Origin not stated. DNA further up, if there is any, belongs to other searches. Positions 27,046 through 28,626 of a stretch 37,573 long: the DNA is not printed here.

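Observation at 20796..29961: Candidate uncharacterised cell-envelope module: AraC regulator, four Ser/Gly-tethered lipoproteins and an ICMT-family membrane methyltransferase, next to tRNA-Val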

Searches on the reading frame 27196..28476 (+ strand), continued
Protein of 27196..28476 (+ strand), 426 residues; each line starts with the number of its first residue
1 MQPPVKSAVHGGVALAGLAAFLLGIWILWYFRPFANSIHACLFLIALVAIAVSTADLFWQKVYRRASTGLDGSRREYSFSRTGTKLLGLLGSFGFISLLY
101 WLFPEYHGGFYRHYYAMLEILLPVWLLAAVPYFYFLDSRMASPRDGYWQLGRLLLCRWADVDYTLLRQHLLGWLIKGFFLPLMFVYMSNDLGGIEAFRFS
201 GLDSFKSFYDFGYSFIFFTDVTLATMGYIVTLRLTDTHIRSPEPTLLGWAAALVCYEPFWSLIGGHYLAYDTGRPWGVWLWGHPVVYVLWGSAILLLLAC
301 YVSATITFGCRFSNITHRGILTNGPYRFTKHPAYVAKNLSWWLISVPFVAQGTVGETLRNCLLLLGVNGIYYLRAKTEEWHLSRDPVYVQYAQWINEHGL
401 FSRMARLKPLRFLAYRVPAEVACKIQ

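Call 15: find_related_loci(query=A1, collection=genome_contigs, flank=8000)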
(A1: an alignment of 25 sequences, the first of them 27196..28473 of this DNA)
Query A1 (426 aa) in genome_contigs; peptide patterns used: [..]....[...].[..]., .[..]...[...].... (x = any residue, [..] = any of these).
599 stretches matched a pattern (row limit reached: there are more); 464 encode a relative of the query (tblastn E <= 1e-3); the best 80 are kept; 80 distinct loci.
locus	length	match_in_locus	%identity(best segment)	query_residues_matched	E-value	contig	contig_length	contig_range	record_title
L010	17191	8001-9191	63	6-401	6e-163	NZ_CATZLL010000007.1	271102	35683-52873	Ralstonia flaminis strain LMG 18101 isolate LMG 18101 7, whole genome shotgun sequence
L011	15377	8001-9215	59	6-410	8e-157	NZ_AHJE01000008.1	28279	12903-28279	Cupriavidus basilensis OR16 contig008, whole genome shotgun sequence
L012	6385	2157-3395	59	7-418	3e-157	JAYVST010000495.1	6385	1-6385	MAG: Burkholderiales bacterium isolate GL74_DN_concoct_94 GL74_DN_concoct_94_494, whole genome shotgun sequence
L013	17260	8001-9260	59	3-421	5e-154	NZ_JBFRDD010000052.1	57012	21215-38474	Cupriavidus sp. YAF13 SCAFFOLD_51, whole genome shotgun sequence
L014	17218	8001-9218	60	6-411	2e-150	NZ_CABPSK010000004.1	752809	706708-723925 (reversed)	Pandoraea pneumonica strain LMG 31114, whole genome shotgun sequence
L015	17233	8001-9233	55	6-414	2e-147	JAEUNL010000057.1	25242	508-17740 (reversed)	MAG: Rhodocyclaceae bacterium isolate new MAG-172 k141_3158775, whole genome shotgun sequence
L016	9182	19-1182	62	32-418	3e-146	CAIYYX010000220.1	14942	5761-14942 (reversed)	MAG: uncultured Sterolibacterium sp. isolate LJ_bin-2701 genome assembly, contig: bin-2701:220/289, whole genome shotgun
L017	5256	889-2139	59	7-426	1e-147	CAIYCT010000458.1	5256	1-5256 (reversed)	MAG: uncultured Rhodospirillaceae bacterium isolate AlinenLipids_bin-2225 genome assembly, contig: bin-2225:458/542, who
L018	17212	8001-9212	60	6-408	2e-145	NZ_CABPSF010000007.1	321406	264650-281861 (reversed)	Pandoraea iniqua strain LMG 31009, whole genome shotgun sequence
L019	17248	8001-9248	55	5-419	3e-144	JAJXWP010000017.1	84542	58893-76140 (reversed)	MAG: Proteobacteria bacterium isolate BP5.bin88 NODE_372_length_84542_cov_2.663733, whole genome shotgun sequence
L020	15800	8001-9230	53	7-419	1e-141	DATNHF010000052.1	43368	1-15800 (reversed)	MAG TPA_asm: Steroidobacteraceae bacterium isolate SMAG_U11340 k141_1511272, whole genome shotgun sequence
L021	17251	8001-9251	56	1-416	1e-141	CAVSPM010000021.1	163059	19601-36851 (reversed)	MAG: uncultured beta proteobacterium isolate MFD01476.bin.3.321 genome assembly, contig: contig_39671, whole genome shot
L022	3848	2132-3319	54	3-401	4e-145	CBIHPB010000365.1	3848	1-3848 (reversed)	MAG TPA_asm: uncultured Bdellovibrio sp. isolate SRR18156191_binner12_Refined_11 genome assembly, contig: ERZ27336852.59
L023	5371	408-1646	55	6-418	2e-142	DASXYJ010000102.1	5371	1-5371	MAG TPA_asm: Gammaproteobacteria bacterium isolate SMAG_U4821 k141_848415, whole genome shotgun sequence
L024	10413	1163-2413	51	2-418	2e-140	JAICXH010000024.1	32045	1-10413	MAG: Burkholderiales bacterium isolate LS_FP_2_bin.103 k141_2051946_length_32045_cov_13.6824, whole genome shotgun seque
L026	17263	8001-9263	53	3-420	4e-138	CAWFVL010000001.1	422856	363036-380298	MAG: uncultured Gammaproteobacteria bacterium isolate MFD09671.bin.4.222 genome assembly, contig: contig_10671, whole ge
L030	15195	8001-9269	51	4-419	4e-136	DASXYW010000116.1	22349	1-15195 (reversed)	MAG TPA_asm: Steroidobacteraceae bacterium isolate SMAG_U4835 k141_2505024, whole genome shotgun sequence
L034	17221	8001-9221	54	9-414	3e-134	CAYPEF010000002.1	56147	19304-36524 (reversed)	MAG TPA_asm: uncultured Rickettsiales bacterium isolate SRP278252_co2_163 genome assembly, contig: NODE_931_length_56147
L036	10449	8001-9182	52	7-401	4e-133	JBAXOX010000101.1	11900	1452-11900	MAG: Acidobacteriota bacterium isolate ELA516 MAG516_101, whole genome shotgun sequence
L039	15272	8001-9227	53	3-414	1e-131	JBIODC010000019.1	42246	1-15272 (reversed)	MAG: Steroidobacterales bacterium isolate GcC5-11 k141_1116850_length_42246_cov_34.7363, whole genome shotgun sequence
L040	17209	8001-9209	52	13-412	5e-130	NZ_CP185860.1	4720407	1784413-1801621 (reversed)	Microbulbifer harenosus strain CGMCC 1.13584 chromosome, complete genome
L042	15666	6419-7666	52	6-422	8e-128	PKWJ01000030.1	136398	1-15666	MAG: Gammaproteobacteria bacterium isolate palsa_1209 73.20120500_P31.10_contig_30, whole genome shotgun sequence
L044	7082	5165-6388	51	6-414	9e-127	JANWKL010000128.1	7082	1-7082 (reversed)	MAG: Steroidobacteraceae bacterium isolate CRAIB_MAG92 c_000000058642, whole genome shotgun sequence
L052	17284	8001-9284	52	3-420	3e-125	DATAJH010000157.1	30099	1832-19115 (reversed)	MAG TPA_asm: Steroidobacteraceae bacterium isolate SMAG_U6906 k141_565310, whole genome shotgun sequence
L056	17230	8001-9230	51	6-414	1e-124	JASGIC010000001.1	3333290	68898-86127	MAG: Steroidobacteraceae bacterium isolate 5N026 JMF-2111-06-0005.ont.bin.26_0, whole genome shotgun sequence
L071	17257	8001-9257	45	1-420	5e-117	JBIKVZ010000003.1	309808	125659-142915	MAG: Rickettsiales bacterium isolate ME2015-09-01_3300035663_group6_bin56 Rohwer_bin1979_scaffold_5_c1, whole genome sho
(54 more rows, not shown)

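Call 19: search_protein_families(library=pfam, proteins=[L026:6670-7917:+, L040:9335-10858:+, L042:5615-6169:+, L026:9245-10369:-, L026:9600-10229:+, L030:10472-11929:-, L052:4535-5842:-, L026:5365-6345:+, L040:4027-6534:+, L026:10430-12061:+], max_evalue=0.001)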
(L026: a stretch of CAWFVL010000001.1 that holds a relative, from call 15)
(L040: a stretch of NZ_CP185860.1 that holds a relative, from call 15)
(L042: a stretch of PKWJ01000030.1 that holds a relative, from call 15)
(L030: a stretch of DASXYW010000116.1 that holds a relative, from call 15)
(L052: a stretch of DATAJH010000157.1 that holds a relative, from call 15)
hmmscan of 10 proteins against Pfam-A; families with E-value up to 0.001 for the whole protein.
L026:6670-7917:+ (415 aa): 1 family
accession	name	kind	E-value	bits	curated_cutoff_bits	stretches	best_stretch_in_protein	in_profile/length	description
PF13231.12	PMT_2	-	0.00059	20.5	26.1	1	73-207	16-157/160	Dolichyl-phosphate-mannose-protein mannosyltransferase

L040:9335-10858:+ (507 aa): 1 family
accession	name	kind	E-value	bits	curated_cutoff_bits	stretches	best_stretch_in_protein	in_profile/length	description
PF13231.12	PMT_2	-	0.00084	20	26.1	1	108-252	4-149/160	Dolichyl-phosphate-mannose-protein mannosyltransferase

L042:5615-6169:+ (184 aa): 0 families

L026:9245-10369:- (374 aa): 2 families
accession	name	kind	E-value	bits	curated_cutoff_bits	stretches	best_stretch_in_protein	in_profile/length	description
PF00924.24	MS_channel_2nd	-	2.2e-16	60.2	20.2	1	181-247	1-67/68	Mechanosensitive ion channel, beta-domain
PF21088.3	MS_channel_1st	-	1.5e-08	34.9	23.1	1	141-180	3-42/42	Mechanosensitive ion channel, transmembrane helices 2/3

L026:9600-10229:+ (209 aa): 0 families

L030:10472-11929:- (485 aa): 8 families
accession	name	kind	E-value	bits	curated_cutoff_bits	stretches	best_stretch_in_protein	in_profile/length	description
PF00158.32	Sigma54_activat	-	4e-70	235.3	20.2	1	156-322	2-168/168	Sigma-54 interaction domain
PF25601.1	AAA_lid_14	-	5.6e-25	87.4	27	1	327-410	1-84/87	AAA+ ATPase lid domain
PF14532.12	Sigma54_activ_2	-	1.3e-24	87.5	25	1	156-326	1-138/138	Sigma-54 interaction domain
PF00072.30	Response_reg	-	2.5e-24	86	30.2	1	22-131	1-110/111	Response regulator receiver domain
PF02954.25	HTH_8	-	1.4e-15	57.2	22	1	436-476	2-42/42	Bacterial regulatory protein, Fis family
PF07728.20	AAA_5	-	6.7e-08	33.1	22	1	178-298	1-124/139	AAA domain (dynein-related subfamily)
PF13191.12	AAA_16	-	1.8e-05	25.7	32.6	1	155-215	2-63/167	AAA ATPase domain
PF07724.20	AAA_2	-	0.00074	20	27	0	175-281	2-109/166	AAA domain (Cdc48 subfamily)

L052:4535-5842:- (435 aa): 2 families
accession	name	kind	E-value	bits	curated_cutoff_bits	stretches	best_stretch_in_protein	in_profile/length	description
PF00535.33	Glycos_transf_2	-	6.4e-27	95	23.3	1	114-281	1-165/168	Glycosyl transferase family 2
PF13641.12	Glyco_tranf_2_3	-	0.0006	20.3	27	1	111-211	1-96/230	Glycosyltransferase like family 2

L026:5365-6345:+ (326 aa): 2 families
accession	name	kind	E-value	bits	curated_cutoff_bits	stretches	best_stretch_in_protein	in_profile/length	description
PF01180.27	DHO_dh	-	1.2e-74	251.5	27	1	14-300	2-291/291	Dihydroorotate dehydrogenase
PF01207.24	Dus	-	1.5e-06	28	20.4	0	238-292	172-230/311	Dihydrouridine synthase (Dus)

L040:4027-6534:+ (835 aa): 5 families
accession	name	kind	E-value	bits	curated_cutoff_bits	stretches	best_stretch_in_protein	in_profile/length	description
PF00122.25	E1-E2_ATPase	-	2.2e-47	161.3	28.1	1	334-510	5-179/181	E1-E2 ATPase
PF12156.14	ATPase-cat_bd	-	8.9e-25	87.7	27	1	20-100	1-84/86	Putative metal-binding domain of cation transport ATPase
PF00702.32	Hydrolase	-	6.9e-22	79.2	26.4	1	531-739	4-190/191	haloacid dehalogenase-like hydrolase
PF00403.32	HMA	-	5.1e-13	49.6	24.8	1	119-177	3-61/62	Heavy-metal-associated domain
PF08282.18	Hydrolase_3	-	1.4e-05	25.4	20.9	1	713-760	196-243/255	haloacid dehalogenase-like hydrolase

L026:10430-12061:+ (543 aa): 10 families
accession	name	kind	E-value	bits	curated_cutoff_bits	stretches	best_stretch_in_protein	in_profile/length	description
PF01593.30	Amino_oxidase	-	4.9e-19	69.4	19.8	1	19-333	3-283/443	Flavin containing amine oxidoreductase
PF01266.30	DAO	-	2.3e-13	50.9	27.9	2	9-45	1-38/353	FAD dependent oxidoreductase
PF13450.12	NAD_binding_8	-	5.3e-12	46.3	21.9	1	12-66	1-54/68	NAD(P)-binding Rossmann-like domain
PF07992.20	Pyr_redox_2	-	1e-07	32.1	26.1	1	8-51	143-185/291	Pyridine nucleotide-disulphide oxidoreductase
PF00070.33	Pyr_redox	-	1.1e-07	32.6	22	1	10-52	2-43/82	Pyridine nucleotide-disulphide oxidoreductase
PF03486.20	HI0933_like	-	3.3e-06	27.2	50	0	9-43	2-36/244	HI0933-like protein Rossmann domain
PF01946.23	Thi4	-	4.6e-06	26.5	26.2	1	6-46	16-57/235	Thi4 family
PF12831.13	FAD_oxidored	-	7.7e-06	25.9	27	1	9-61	1-53/416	FAD dependent oxidoreductase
PF00890.30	FAD_binding_2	-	8.3e-05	22.4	20.4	0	9-47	1-39/414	FAD binding domain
PF01494.25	FAD_binding_3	-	0.00095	18.9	22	1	9-40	3-34/349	FAD binding domain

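Call 21: search_solved_structures(query=A1, max_evalue=1, show_alignments=2)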
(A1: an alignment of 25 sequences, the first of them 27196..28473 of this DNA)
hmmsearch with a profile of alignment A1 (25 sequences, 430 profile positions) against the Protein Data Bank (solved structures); distinct sequences matched with E-value up to 1: 0.

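Call 22: search_protein_families(library=pfam, proteins=[L034:6553-7944:+, L071:6657-7964:+, L036:6536-7846:+, L044:4389-5138:+, L056:7196-7936:+, L015:4840-7911:+], max_evalue=0.01)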
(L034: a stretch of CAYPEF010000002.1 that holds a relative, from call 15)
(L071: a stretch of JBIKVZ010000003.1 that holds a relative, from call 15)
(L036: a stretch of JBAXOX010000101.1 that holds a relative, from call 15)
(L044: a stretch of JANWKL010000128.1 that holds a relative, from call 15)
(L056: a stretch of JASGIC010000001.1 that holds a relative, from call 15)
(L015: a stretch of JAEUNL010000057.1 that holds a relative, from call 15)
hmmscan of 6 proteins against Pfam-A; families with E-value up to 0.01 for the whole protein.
L034:6553-7944:+ (463 aa): 0 families

L071:6657-7964:+ (435 aa): 1 family
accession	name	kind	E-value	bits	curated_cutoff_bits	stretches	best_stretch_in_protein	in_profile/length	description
PF07787.17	TMEM43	-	1.4e-10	41.5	23.3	1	140-340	1-212/250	Transmembrane protein 43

L036:6536-7846:+ (436 aa): 1 family
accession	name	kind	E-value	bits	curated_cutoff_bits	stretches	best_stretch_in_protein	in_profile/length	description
PF00291.31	PALP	-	1.8e-37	129.7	35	1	75-415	3-295/295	Pyridoxal-phosphate dependent enzyme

L044:4389-5138:+ (249 aa): 1 family
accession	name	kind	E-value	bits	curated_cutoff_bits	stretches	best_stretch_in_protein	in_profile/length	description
PF00535.33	Glycos_transf_2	-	8.9e-15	55.5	23.3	1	9-138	2-131/168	Glycosyl transferase family 2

L056:7196-7936:+ (246 aa): 1 family
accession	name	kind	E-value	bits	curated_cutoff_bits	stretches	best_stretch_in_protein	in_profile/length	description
PF03741.22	TerC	-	8.2e-46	156.4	27.8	1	18-205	2-175/178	Integral membrane protein TerC family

L015:4840-7911:+ (1023 aa): 5 families
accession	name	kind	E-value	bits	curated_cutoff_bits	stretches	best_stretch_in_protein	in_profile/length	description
PF00535.33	Glycos_transf_2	-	1.8e-15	57.7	23.3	1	29-198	2-162/168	Glycosyl transferase family 2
PF13692.12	Glyco_trans_1_4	-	3e-13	50.7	27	1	554-686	3-142/142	Glycosyl transferases group 1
PF00534.26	Glycos_transf_1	-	2.1e-11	44.1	26.4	1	549-699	12-171/172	Glycosyl transferases group 1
PF13641.12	Glyco_tranf_2_3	-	6.9e-10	39.8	27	1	27-255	3-224/230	Glycosyltransferase like family 2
PF13632.12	Glyco_trans_2_3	-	0.00099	19.4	27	1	189-251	73-132/198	Glycosyl transferase family group 2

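Call 28: search_protein_families(library=pfam, alignment_id=A2, max_evalue=0.001)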
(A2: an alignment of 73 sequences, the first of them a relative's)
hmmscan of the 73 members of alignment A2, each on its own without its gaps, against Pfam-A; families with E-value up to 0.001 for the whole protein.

A. member 1, L001:5191-5952:+ (253 aa): 0 families

B. families by the number of members that match (of 73 scanned): 80 families (the first 25 are shown)
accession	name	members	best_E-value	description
PF13231.12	PMT_2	6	4.9e-08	Dolichyl-phosphate-mannose-protein mannosyltransferase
PF13489.12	Methyltransf_23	4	3.4e-10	Methyltransferase domain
PF13649.12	Methyltransf_25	4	4.1e-05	Methyltransferase domain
PF00704.34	Glyco_hydro_18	3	9.1e-73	Glycosyl hydrolases family 18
PF03741.22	TerC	3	8.2e-46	Integral membrane protein TerC family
PF07963.17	N_methyl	3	1.4e-10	Prokaryotic N-terminal methylation motif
PF07589.16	PEP-CTERM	3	2.8e-08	PEP-CTERM motif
PF02839.19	CBM_5_12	3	4.1e-08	Carbohydrate-binding module family 5/12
PF00724.26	Oxidored_FMN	2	1.5e-55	NADH:flavin oxidoreductase / NADH oxidase family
PF13386.12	DsbD_2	2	8.1e-54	Cytochrome C biogenesis protein transmembrane region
PF13354.11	Beta-lactamase2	2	4.3e-17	Beta-lactamase enzyme family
PF07992.20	Pyr_redox_2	2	3.2e-16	Pyridine nucleotide-disulphide oxidoreductase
PF00535.33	Glycos_transf_2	2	1.8e-15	Glycosyl transferase family 2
PF12831.13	FAD_oxidored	2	5.2e-11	FAD dependent oxidoreductase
PF00070.33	Pyr_redox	2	5.6e-10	Pyridine nucleotide-disulphide oxidoreductase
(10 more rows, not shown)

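Call 29: search_protein_families(library=pfam, alignment_id=A3, max_evalue=0.001)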
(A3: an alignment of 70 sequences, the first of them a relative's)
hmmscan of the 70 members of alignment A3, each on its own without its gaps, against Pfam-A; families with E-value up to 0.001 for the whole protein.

A. member 1, L001:7650-8099:+ (150 aa): 0 families

B. families by the number of members that match (of 70 scanned): 111 families (the first 25 are shown)
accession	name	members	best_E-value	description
PF00924.24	MS_channel_2nd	12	5e-18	Mechanosensitive ion channel, beta-domain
PF21088.3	MS_channel_1st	12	7.8e-09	Mechanosensitive ion channel, transmembrane helices 2/3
PF17957.7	Big_7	3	9.6e-49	Bacterial Ig domain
PF00082.27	Peptidase_S8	3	4.7e-48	Subtilase family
PF13750.12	Big_3_3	3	2.3e-11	Bacterial Ig-like domain (group 3)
PF19077.6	Big_13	3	1.2e-10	Bacterial Ig-like domain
PF22148.1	Fervidolysin_NPro-like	3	6.9e-09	Fervidolysin N-terminal prodomain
PF00171.27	Aldedh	2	8.2e-152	Aldehyde dehydrogenase family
PF00158.32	Sigma54_activat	2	1.1e-70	Sigma-54 interaction domain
PF14559.12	TPR_19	2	2.4e-54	Tetratricopeptide repeat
PF13432.12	TPR_16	2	3.6e-49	Tetratricopeptide repeat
PF00704.34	Glyco_hydro_18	2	4.3e-17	Glycosyl hydrolases family 18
PF07690.21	MFS_1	2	5.6e-16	Major Facilitator Superfamily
PF13604.12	AAA_30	2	1.6e-11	AAA domain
PF07728.20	AAA_5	2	7.4e-10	AAA domain (dynein-related subfamily)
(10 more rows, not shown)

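Call 30: predict_structure(alignment_id=A1)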
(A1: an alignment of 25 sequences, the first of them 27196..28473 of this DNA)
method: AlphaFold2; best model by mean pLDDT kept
length: 426 residues; sequences in the alignment: 25
mean_pLDDT: 76.4   pTM: 0.76
mean pLDDT of the five models: 76.4, 74.9, 73.5, 73.4, 72.9
residues with pLDDT >= 90: 93; 70-90: 217; 50-70: 75; < 50: 41
segments of 3 or more residues with pLDDT < 50: 1-9, 239-243, 267-273, 310-328
pLDDT, mean of each block of 10 residues (from residue 1): 47 83 93 92 92 76 60 90 95 92 82 92 91 90 88 95 88 81 88 85 83 86 81 63 56 59 50 56 78 87 69 37 44 74 69 75 77 73 69 77 79 76 62
secondary structure, 60 per line:
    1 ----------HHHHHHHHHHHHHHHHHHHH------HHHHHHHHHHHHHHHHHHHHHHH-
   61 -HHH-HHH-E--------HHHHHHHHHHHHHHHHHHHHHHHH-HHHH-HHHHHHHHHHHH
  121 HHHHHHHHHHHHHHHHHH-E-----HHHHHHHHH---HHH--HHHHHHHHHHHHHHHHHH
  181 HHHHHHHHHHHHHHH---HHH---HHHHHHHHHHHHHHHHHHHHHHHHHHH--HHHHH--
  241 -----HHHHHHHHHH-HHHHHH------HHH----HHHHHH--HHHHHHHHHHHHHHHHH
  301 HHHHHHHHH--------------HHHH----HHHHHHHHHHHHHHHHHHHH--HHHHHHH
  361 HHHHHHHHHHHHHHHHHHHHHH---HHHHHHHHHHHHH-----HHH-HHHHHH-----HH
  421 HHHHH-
elements in order: H11-30 H37-59 H79-102 H104-107 H109-138 H146-154 H163-195 H205-231 H234-238 H246-255 H257-262 H276-281 H284-309 H324-327 H332-351 H354-382 H386-398 H408-413 H419-425
